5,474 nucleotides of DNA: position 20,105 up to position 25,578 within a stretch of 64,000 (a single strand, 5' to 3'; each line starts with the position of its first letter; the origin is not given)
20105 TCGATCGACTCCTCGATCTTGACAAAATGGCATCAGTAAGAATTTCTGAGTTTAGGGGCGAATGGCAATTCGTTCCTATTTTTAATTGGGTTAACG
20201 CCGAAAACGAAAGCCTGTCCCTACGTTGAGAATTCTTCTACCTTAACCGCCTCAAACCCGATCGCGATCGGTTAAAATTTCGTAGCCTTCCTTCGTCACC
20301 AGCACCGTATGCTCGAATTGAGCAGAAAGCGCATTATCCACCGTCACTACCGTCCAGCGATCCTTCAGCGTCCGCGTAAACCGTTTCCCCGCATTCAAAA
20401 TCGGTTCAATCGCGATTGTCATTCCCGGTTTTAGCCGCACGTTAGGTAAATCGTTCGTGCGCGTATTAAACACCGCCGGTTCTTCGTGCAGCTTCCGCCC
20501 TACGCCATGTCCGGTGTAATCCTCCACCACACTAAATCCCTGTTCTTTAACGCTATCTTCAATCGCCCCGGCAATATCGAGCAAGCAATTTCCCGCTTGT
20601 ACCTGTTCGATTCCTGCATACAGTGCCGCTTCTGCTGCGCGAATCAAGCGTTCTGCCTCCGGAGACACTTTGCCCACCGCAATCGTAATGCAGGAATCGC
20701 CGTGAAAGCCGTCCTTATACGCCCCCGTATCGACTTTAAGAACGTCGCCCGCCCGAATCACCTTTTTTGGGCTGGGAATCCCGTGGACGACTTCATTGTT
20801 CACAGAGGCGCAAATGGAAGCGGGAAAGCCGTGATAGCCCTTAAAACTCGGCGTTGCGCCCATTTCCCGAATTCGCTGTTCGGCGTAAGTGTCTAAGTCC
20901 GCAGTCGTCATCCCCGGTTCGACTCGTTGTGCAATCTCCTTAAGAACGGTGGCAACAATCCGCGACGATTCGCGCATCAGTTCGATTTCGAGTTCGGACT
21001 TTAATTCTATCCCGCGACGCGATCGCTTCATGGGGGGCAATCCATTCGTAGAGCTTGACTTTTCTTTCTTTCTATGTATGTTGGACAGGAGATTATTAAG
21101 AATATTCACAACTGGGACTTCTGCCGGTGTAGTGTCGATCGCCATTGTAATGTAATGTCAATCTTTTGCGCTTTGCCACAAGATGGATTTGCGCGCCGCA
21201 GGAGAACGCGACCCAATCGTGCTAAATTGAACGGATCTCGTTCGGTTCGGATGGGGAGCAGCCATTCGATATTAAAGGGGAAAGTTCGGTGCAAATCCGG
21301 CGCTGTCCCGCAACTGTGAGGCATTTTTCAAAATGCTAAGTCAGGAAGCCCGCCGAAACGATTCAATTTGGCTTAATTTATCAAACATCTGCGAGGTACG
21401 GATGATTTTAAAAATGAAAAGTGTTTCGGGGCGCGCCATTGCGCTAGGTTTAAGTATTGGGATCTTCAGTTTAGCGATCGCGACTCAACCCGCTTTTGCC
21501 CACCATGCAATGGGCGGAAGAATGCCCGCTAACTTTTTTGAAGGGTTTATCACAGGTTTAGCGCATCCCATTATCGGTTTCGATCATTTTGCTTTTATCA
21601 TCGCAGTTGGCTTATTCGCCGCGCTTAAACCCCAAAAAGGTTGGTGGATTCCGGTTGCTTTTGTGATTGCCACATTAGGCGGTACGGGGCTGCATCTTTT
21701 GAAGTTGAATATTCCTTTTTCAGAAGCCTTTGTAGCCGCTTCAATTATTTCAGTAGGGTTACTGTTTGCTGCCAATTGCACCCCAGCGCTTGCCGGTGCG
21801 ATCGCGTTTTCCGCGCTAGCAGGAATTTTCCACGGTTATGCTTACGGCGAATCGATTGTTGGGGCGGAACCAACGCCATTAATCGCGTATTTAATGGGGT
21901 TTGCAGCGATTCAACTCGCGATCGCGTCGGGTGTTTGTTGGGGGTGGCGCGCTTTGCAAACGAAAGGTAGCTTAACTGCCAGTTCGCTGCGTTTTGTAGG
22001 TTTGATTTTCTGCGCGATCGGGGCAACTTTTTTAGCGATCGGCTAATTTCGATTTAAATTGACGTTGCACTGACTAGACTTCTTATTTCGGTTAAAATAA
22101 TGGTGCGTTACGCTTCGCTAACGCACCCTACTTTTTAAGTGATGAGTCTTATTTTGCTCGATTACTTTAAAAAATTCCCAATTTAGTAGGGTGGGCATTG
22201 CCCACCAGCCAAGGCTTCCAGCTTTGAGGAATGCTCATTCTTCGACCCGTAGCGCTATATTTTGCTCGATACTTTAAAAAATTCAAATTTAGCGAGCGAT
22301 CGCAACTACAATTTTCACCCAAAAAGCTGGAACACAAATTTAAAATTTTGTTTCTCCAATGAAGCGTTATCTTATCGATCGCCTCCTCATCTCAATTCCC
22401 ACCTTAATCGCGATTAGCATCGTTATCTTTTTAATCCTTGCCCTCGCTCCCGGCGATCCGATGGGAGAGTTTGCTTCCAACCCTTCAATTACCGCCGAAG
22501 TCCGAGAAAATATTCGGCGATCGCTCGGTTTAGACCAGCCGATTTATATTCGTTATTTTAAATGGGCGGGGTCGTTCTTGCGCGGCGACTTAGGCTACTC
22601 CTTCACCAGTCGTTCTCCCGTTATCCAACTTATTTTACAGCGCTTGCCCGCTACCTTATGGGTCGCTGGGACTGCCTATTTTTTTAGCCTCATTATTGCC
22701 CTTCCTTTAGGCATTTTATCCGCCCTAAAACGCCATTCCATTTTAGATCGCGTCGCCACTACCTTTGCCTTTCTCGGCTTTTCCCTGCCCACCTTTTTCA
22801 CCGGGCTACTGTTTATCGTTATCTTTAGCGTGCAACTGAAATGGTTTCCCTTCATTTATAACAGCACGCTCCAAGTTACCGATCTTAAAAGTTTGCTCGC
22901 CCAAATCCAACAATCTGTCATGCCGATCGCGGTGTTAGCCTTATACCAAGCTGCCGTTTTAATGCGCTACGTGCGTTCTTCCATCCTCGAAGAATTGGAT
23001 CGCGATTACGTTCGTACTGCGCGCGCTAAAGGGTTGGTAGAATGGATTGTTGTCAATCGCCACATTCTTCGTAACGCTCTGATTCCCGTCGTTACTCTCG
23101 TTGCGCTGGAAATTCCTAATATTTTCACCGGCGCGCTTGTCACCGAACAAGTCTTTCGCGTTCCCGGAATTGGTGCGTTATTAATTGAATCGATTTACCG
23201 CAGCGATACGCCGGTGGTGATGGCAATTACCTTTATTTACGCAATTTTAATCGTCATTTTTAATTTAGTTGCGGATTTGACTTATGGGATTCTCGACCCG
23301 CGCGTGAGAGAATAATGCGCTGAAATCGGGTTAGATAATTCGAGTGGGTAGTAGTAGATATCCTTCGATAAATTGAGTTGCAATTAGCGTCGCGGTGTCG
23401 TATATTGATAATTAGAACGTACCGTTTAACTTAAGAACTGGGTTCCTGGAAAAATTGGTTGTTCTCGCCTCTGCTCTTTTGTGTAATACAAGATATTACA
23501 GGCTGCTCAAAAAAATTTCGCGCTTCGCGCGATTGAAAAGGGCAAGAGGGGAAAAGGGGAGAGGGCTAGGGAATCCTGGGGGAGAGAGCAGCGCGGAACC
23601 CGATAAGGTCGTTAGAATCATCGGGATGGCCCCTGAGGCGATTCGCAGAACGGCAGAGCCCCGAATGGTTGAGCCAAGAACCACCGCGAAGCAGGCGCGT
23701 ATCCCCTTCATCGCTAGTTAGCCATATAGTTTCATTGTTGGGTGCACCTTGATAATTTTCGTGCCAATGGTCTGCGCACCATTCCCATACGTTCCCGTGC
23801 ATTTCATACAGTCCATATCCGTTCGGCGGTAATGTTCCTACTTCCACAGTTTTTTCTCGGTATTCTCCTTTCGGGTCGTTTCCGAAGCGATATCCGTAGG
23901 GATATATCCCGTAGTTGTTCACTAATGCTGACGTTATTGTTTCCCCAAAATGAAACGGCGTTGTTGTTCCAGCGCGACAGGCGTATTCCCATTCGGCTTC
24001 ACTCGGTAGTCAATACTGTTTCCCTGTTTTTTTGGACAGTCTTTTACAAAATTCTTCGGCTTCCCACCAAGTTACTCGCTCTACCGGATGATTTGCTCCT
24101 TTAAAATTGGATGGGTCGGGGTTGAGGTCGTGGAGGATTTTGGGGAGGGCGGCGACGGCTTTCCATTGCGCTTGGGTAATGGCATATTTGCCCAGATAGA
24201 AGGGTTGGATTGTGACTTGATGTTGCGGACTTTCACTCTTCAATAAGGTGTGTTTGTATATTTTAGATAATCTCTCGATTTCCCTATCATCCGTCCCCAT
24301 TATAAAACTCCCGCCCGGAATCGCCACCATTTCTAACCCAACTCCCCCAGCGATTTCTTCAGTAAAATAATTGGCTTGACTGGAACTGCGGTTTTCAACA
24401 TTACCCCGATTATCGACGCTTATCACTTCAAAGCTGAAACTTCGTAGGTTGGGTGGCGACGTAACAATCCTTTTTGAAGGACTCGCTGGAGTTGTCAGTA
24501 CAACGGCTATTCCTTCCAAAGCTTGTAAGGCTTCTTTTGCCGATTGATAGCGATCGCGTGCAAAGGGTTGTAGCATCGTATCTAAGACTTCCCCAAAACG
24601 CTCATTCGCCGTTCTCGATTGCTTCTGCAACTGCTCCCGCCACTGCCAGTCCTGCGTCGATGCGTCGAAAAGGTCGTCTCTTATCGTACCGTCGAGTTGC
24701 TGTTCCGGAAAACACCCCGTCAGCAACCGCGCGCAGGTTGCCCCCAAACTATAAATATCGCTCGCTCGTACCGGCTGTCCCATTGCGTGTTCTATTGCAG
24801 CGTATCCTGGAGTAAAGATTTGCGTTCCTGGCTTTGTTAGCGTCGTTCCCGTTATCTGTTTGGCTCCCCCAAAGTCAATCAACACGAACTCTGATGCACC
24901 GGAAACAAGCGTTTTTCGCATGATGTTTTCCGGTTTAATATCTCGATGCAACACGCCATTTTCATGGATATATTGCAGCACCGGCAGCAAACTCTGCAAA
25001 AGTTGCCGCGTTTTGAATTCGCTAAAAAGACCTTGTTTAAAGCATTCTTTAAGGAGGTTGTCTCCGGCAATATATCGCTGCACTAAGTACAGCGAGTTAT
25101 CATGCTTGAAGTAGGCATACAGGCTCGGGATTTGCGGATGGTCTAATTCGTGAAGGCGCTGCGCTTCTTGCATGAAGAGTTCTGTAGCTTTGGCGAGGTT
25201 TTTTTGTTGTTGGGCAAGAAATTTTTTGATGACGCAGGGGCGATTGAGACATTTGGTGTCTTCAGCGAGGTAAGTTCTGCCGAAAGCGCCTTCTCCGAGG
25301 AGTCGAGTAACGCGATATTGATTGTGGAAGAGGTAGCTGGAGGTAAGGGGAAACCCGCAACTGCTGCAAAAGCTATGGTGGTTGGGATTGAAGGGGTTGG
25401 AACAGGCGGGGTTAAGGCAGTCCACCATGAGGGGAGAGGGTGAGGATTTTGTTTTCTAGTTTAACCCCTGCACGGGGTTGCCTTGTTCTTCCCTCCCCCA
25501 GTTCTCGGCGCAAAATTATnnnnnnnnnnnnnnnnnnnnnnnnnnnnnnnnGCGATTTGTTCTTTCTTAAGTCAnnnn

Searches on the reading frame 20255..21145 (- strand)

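Call 9: search_protein_families(library=pfam, proteins=[window:20255-21145:-], max_evalue=0.00001)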
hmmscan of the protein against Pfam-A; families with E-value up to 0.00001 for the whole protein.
window:20255-21145:- (297 aa): 1 family
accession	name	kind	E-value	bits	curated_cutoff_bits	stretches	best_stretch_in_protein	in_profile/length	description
PF00557.29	Peptidase_M24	-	1.7e-51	175.4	23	1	55-285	1-208/208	Metallopeptidase family M24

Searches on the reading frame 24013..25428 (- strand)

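Call 9: search_protein_families(library=pfam, proteins=[window:24013-25428:-], max_evalue=0.00001)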
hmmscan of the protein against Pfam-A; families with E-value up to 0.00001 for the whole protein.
window:24013-25428:- (472 aa): 4 families
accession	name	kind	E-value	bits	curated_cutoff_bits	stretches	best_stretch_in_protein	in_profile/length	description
PF00069.31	Pkinase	-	5e-39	134.7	31.7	1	38-302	1-259/263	Protein kinase domain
PF07714.23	PK_Tyr_Ser-Thr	-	4.8e-19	69.1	23.1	1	40-243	3-206/258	Protein tyrosine and serine/threonine kinase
PF03781.23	FGE-sulfatase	-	1.1e-15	58.5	23.3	1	366-466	4-110/255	Sulfatase-modifying factor enzyme 1-like domain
PF06293.20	Kdo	-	4.4e-06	26.7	21.3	0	85-192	58-172/207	Lipopolysaccharide kinase (Kdo/WaaP) family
